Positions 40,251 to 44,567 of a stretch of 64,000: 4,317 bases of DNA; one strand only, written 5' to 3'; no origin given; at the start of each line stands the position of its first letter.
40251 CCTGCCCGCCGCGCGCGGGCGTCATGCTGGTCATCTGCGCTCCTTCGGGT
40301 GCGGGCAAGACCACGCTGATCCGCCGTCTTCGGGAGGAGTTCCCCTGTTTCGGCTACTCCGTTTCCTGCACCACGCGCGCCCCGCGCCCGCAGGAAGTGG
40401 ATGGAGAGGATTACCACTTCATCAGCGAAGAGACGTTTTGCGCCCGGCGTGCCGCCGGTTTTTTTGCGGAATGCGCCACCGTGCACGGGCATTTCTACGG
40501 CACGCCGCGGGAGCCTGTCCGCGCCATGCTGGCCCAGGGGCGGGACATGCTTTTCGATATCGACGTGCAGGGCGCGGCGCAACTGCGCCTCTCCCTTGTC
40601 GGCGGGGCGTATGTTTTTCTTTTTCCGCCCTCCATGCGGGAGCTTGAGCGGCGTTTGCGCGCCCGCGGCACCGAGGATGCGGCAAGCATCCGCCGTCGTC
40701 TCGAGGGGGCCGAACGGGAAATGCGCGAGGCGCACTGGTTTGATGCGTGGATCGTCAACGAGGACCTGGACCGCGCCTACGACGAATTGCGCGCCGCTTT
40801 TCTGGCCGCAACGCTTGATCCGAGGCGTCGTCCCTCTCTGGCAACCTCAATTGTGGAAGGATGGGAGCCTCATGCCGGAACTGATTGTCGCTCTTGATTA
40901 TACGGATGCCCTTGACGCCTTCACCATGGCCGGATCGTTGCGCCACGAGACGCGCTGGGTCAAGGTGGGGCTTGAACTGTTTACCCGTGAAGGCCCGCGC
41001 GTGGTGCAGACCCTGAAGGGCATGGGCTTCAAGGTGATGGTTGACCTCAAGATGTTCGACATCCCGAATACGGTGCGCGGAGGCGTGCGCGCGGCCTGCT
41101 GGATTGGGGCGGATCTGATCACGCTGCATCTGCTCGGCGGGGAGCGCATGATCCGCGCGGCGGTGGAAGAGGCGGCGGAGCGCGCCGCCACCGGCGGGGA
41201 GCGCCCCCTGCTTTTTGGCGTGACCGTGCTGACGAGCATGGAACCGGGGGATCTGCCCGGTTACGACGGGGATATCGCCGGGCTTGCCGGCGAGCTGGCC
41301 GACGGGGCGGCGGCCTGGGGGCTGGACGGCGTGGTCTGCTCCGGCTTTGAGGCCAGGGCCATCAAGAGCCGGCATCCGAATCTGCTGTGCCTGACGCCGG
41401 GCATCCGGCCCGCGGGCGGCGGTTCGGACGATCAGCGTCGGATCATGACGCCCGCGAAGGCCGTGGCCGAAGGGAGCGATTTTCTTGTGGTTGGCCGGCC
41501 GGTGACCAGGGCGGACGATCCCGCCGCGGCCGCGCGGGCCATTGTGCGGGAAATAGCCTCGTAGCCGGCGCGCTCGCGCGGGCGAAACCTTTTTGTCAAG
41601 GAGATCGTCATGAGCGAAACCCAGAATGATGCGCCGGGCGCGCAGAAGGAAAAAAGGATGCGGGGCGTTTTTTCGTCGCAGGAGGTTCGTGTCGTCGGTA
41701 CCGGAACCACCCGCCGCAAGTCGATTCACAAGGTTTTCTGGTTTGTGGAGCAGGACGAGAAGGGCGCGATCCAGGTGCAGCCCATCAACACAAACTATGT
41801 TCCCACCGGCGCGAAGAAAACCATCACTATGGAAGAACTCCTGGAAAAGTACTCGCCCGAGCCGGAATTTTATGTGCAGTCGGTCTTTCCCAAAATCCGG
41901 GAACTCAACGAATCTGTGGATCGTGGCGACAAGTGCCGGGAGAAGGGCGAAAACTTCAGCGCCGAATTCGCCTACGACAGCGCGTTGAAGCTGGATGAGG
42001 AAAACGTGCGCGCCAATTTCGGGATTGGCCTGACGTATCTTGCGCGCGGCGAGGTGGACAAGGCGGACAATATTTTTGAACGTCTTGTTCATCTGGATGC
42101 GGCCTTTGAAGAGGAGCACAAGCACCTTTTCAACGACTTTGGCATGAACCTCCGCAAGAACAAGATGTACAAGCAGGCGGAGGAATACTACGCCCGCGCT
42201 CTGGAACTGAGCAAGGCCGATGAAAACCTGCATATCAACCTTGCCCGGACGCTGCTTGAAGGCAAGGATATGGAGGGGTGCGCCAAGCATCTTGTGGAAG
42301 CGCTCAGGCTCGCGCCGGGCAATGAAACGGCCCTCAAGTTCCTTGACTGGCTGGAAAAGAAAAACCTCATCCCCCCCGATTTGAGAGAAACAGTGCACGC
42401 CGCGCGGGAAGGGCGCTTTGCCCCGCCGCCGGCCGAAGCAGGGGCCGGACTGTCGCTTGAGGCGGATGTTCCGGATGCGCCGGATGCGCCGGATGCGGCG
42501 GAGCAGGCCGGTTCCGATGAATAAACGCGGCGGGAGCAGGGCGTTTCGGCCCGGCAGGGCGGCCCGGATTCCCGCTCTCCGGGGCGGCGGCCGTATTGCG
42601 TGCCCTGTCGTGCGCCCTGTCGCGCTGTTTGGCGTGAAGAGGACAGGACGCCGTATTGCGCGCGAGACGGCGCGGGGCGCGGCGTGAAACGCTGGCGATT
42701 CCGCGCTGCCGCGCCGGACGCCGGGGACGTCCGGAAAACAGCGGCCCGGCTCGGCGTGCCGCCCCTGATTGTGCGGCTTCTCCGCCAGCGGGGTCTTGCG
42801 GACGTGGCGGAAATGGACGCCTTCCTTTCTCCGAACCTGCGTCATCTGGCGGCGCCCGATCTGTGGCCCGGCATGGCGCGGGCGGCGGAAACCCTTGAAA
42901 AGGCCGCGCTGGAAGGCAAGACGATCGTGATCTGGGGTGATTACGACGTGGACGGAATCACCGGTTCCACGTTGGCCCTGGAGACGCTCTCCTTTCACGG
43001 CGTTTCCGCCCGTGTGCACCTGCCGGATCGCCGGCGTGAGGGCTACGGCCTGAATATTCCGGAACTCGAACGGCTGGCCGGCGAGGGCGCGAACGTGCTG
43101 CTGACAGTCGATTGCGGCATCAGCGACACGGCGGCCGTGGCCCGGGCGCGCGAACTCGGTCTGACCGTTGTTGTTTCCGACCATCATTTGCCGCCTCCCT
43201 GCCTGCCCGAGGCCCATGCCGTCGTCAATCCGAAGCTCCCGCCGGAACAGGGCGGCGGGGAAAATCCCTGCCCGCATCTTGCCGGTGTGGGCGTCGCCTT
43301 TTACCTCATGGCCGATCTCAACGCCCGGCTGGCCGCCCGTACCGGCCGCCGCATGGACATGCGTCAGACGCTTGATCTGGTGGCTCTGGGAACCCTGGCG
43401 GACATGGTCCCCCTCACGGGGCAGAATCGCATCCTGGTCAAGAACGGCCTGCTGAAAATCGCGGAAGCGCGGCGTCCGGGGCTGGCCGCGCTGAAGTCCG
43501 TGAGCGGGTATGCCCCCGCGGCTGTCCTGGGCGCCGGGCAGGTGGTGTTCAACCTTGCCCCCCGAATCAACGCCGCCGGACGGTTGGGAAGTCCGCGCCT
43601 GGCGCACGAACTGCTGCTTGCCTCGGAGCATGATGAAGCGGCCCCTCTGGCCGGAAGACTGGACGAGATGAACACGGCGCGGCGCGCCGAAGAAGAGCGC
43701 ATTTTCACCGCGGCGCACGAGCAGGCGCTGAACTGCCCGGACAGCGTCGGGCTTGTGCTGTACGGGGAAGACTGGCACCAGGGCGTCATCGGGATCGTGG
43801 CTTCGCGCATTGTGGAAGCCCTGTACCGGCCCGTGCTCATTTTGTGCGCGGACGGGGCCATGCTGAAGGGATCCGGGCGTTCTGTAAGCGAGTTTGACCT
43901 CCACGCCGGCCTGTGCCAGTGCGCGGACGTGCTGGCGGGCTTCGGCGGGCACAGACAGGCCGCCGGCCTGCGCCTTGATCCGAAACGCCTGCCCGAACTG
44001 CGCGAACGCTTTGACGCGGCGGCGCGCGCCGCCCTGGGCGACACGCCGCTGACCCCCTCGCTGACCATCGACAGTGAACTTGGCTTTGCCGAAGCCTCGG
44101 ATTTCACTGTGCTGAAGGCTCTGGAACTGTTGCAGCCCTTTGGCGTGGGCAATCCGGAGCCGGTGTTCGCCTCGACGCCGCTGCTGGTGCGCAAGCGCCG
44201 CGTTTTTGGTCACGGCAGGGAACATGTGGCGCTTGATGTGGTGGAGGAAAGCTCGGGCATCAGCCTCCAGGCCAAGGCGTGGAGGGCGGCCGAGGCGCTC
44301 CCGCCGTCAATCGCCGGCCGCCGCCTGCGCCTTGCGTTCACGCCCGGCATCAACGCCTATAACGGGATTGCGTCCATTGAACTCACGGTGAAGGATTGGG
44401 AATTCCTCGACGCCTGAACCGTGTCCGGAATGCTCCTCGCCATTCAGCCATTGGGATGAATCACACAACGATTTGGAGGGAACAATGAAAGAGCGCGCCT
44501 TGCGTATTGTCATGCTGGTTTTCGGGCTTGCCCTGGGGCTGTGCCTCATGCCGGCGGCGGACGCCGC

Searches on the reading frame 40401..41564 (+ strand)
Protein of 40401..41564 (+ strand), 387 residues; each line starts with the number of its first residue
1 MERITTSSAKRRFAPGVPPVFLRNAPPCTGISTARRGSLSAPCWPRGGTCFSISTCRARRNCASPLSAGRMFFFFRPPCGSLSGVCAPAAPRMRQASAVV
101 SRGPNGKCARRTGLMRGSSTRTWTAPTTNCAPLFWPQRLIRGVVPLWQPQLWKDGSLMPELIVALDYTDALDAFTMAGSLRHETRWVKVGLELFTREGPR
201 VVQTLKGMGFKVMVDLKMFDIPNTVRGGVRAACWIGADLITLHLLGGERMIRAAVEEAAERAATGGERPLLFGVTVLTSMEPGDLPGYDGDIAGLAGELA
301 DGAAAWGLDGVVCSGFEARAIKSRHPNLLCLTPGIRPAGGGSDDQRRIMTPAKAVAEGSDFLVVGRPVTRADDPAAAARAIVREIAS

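Call 81: search_protein_families(library=pfam, proteins=[window:40401-41564:+], max_evalue=0.01)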
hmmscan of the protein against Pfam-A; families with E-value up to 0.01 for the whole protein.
window:40401-41564:+ (387 aa): 1 family
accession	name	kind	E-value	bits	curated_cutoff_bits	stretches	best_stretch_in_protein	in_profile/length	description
PF00215.30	OMPdecase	-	2.8e-52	178.2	27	1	159-381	1-221/221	Orotidine 5'-phosphate decarboxylase / HUMPS family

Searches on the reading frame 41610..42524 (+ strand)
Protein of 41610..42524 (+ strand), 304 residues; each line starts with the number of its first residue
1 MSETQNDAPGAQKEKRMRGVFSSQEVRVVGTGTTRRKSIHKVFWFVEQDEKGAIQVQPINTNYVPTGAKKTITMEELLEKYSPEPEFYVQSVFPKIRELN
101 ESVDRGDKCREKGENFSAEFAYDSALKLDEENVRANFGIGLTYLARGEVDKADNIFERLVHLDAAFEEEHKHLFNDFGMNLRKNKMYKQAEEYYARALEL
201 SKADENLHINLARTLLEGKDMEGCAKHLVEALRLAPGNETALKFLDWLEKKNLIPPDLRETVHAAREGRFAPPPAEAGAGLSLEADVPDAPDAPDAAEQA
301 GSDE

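Call 81: search_protein_families(library=pfam, proteins=[window:41610-42524:+], max_evalue=0.01)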
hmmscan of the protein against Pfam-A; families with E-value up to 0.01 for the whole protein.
window:41610-42524:+ (304 aa): 14 families
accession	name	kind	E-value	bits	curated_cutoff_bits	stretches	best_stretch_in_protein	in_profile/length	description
PF07719.23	TPR_2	-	3.6e-13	48.9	27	1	178-202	8-32/34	Tetratricopeptide repeat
PF14559.12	TPR_19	-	4e-12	46.7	25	2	182-239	2-59/68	Tetratricopeptide repeat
PF13181.12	TPR_8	-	9.9e-10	38.2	25.7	0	177-203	7-33/34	Tetratricopeptide repeat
PF00515.34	TPR_1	-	1.2e-08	34.9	27.8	1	181-200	11-30/34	Tetratricopeptide repeat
PF13432.12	TPR_16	-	1.3e-07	32.3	32.7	1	118-153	16-51/65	Tetratricopeptide repeat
PF13414.12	TPR_11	-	3.8e-07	30.1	26.8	1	106-145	1-40/42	TPR repeat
PF13428.12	TPR_14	-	1.2e-06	29.1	23.5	0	181-213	11-43/44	Tetratricopeptide repeat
PF13431.12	TPR_17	-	1.5e-05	25.3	24.4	0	121-152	1-32/34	Tetratricopeptide repeat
PF13424.12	TPR_12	-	2.4e-05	24.9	30.1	1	136-202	6-76/77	Tetratricopeptide repeat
PF13176.12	TPR_7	-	3.8e-05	23.9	27.9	0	139-162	5-28/36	Tetratricopeptide repeat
PF13174.12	TPR_6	-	0.00017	22.5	26.3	0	135-160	2-27/33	Tetratricopeptide repeat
PF23914.1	TPR_CcmH_CycH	-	0.0021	18.4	42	0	183-244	62-126/158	Cytochrome c-type biogenesis protein H TPR domain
PF12895.13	ANAPC3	-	0.0033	18.1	27.2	0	184-235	2-52/82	Anaphase-promoting complex, cyclosome, subunit 3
PF25068.1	ARM_TT21_4th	-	0.0034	18.1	30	1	177-238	5-65/153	Tetratricopeptide repeat protein 21 forth ARM domain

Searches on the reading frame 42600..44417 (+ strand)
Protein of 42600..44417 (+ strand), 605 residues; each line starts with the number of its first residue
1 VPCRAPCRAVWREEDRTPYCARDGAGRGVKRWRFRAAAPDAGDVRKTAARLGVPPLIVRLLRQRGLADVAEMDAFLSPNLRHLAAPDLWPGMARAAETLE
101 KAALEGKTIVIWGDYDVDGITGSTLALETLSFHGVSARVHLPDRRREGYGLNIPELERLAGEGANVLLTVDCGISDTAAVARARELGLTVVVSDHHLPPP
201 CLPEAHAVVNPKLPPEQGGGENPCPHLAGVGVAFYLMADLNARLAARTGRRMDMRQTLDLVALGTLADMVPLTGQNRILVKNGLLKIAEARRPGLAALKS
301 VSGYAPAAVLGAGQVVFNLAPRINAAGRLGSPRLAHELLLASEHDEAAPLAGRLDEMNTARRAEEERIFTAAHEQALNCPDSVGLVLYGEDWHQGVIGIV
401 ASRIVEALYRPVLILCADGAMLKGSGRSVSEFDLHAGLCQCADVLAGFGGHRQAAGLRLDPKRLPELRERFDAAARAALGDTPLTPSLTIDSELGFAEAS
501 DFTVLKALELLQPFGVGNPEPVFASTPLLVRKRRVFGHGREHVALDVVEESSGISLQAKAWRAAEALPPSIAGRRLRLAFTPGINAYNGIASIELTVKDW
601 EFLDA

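Call 81: search_protein_families(library=pfam, proteins=[window:42600-44417:+], max_evalue=0.01)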
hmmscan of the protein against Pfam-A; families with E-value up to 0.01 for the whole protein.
window:42600-44417:+ (605 aa): 3 families
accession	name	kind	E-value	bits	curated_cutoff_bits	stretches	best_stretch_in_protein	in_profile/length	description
PF17768.7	RecJ_OB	-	2.9e-20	72.7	27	1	490-599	1-107/107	RecJ OB domain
PF01368.27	DHH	-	3.3e-20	73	28.1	1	108-265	1-125/125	DHH family, N-terminal domain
PF02272.25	DHHA1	-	9.3e-12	45.7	25.9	1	385-475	5-100/102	DHHA1 domain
